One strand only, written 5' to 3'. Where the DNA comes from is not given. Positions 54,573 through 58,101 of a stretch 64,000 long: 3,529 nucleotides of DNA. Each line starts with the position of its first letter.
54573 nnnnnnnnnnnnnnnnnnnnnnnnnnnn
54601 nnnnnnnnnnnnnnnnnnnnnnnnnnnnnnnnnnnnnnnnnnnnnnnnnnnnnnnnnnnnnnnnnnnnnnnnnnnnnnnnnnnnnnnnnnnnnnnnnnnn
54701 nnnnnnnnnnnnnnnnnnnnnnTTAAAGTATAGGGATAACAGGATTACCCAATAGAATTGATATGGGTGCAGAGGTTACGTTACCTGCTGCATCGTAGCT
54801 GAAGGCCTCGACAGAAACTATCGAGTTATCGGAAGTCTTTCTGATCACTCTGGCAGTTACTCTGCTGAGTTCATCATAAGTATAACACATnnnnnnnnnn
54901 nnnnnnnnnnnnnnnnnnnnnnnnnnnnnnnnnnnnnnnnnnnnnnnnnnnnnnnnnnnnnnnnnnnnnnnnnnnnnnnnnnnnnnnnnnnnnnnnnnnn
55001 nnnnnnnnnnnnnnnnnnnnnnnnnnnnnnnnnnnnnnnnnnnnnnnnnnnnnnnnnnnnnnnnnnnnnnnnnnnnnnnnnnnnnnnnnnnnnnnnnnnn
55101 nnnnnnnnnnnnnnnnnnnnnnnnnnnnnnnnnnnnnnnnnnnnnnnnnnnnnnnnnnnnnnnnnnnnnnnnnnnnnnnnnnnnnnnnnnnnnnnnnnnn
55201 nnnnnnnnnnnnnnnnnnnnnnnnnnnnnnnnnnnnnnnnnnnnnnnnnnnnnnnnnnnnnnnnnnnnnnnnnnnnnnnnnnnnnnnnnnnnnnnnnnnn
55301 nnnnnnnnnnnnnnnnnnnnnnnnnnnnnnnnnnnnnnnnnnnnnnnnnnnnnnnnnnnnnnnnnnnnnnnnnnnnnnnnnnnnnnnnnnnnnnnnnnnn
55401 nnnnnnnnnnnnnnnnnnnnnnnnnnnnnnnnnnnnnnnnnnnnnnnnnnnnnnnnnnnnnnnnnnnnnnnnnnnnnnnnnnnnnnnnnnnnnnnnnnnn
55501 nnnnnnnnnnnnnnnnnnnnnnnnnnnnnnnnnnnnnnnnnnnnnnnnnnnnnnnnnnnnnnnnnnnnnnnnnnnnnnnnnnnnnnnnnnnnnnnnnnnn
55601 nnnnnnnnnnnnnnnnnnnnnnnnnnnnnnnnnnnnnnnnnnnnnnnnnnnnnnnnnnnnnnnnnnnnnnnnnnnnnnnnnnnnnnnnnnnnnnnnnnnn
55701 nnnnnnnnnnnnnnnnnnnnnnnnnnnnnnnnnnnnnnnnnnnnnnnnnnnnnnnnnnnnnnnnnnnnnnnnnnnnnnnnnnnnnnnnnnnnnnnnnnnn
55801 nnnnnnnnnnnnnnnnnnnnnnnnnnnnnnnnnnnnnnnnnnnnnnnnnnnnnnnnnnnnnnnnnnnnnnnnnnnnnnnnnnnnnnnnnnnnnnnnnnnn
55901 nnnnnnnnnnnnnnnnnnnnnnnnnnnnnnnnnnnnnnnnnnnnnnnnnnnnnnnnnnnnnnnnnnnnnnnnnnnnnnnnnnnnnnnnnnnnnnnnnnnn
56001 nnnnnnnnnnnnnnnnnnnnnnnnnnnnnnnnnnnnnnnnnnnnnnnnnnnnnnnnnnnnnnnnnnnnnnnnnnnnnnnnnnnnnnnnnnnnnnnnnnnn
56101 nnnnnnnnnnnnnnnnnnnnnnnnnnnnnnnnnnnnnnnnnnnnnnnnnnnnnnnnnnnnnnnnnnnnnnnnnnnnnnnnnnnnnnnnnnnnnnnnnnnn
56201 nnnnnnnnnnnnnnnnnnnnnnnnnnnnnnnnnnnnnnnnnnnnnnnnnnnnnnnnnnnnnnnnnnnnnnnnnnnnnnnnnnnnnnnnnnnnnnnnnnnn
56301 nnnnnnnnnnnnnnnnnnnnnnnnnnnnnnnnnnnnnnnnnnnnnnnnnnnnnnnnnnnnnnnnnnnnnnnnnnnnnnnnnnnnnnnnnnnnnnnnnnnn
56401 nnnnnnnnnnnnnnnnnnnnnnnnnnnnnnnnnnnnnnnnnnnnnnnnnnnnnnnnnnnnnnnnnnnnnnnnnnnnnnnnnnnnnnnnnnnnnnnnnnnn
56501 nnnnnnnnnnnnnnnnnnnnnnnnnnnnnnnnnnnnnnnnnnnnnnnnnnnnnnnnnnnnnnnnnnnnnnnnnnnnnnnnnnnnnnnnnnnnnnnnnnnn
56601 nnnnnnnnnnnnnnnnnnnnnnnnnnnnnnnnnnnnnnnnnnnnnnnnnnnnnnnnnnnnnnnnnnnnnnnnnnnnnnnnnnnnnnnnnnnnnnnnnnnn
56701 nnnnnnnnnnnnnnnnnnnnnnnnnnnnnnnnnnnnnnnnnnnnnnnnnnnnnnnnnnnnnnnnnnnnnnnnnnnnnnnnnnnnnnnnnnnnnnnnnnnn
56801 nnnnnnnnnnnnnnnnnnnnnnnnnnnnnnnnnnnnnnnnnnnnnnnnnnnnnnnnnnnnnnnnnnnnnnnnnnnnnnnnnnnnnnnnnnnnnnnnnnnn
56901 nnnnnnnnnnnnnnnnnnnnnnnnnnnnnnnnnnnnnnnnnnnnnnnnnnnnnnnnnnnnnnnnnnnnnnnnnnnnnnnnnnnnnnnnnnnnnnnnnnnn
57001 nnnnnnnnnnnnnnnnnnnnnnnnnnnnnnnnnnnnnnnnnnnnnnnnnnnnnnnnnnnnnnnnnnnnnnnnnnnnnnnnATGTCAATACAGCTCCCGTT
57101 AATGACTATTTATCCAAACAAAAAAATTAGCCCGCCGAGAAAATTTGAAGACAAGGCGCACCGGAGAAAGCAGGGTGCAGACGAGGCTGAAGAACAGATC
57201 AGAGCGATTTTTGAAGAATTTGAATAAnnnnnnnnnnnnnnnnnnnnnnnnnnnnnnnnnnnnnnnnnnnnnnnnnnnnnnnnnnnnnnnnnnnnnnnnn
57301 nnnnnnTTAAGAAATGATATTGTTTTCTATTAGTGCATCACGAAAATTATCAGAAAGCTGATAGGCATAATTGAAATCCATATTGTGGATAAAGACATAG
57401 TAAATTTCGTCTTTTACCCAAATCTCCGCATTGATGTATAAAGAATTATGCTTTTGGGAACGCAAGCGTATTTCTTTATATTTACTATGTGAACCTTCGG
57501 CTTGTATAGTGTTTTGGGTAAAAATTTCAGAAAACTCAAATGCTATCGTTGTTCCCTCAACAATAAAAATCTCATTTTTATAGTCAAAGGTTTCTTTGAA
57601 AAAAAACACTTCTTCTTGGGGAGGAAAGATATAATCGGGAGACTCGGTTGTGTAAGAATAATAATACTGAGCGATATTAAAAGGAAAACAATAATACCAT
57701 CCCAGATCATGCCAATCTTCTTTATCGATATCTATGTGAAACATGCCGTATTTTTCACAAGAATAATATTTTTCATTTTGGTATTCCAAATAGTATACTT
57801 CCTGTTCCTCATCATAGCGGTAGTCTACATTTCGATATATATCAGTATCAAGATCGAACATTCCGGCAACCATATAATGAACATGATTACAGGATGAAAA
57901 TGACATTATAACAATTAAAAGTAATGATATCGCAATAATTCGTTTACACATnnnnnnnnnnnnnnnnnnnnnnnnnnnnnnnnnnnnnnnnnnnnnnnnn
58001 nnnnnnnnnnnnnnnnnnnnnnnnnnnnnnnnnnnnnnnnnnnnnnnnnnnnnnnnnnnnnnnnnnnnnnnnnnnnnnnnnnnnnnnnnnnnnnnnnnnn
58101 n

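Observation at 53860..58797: Three diverged copies of the helicase 3' end: displaced gene tails marking serial cargo replacement downstream of the triad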

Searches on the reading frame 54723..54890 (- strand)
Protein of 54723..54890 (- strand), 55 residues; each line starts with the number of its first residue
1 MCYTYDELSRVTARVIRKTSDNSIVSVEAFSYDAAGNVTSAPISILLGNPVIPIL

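Call 7: search_protein_families(library=pfam, proteins=[window:54723-54890:-], max_evalue=1)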
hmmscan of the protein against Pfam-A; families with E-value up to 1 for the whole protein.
window:54723-54890:- (55 aa): 1 family
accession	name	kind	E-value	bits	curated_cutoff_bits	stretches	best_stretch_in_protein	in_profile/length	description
PF05593.20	RHS_repeat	-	3.8e-05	24.4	22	1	28-40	18-30/38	RHS Repeat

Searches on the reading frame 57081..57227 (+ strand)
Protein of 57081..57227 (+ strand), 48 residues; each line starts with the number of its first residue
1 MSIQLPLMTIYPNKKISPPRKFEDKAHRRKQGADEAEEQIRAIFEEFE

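Call 7: search_protein_families(library=pfam, proteins=[window:57081-57227:+], max_evalue=1)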
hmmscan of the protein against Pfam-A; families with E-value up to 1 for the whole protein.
window:57081-57227:+ (48 aa): 1 family
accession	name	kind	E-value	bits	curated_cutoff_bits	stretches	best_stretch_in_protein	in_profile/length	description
PF11839.13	Alanine_zipper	-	0.14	12.9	23.1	1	23-45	42-64/69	Alanine-zipper, major outer membrane lipoprotein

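Call 32: find_homologous_proteins(query=A1, max_evalue=10)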
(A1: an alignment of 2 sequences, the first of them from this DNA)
Query A1 (2 sequences) (48 aa, profile of the alignment): 1 proteins with E <= 10 among 2 candidates.
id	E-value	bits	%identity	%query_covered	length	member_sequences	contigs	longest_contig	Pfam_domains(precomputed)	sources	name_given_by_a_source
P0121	9.5e-3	33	50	94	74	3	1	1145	-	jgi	jgi:hypothetical protein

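Call 34: find_encoding_contigs(protein=P0121, flank=10000)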
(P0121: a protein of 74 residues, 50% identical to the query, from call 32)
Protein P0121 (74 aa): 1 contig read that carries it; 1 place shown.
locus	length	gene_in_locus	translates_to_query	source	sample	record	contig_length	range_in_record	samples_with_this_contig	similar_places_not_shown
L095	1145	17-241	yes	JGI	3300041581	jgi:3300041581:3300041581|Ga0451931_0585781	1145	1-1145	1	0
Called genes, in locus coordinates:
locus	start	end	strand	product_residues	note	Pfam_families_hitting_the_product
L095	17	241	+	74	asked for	-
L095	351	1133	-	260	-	PF02311:AraC_binding (weak), PF07883:Cupin_2, PF00165:HTH_AraC (weak), PF12833:HTH_18, PF00165:HTH_AraC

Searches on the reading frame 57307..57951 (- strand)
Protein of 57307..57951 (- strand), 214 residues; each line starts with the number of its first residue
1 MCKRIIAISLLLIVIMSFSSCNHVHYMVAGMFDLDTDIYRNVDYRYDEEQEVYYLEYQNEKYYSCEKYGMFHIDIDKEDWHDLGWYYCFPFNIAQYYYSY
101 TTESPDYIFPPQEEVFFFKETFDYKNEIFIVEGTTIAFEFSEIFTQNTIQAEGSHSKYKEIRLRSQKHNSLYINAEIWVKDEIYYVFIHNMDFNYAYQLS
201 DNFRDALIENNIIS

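Call 7: search_protein_families(library=pfam, proteins=[window:57307-57951:-], max_evalue=1)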
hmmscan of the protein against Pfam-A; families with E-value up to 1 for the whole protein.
window:57307-57951:- (214 aa): 0 families

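Call 63: search_protein_families(library=ncbifam, proteins=[window:57307-57951:-], max_evalue=0.1)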
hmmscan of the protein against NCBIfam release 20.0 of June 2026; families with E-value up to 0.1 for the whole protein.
window:57307-57951:- (214 aa): 0 families

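Call 86: find_encoding_contigs(protein=window:57307-57951:-, flank=10000, max_places=10)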
Protein window:57307-57951:- (214 aa): no gene with exactly this product is on record in the collection.
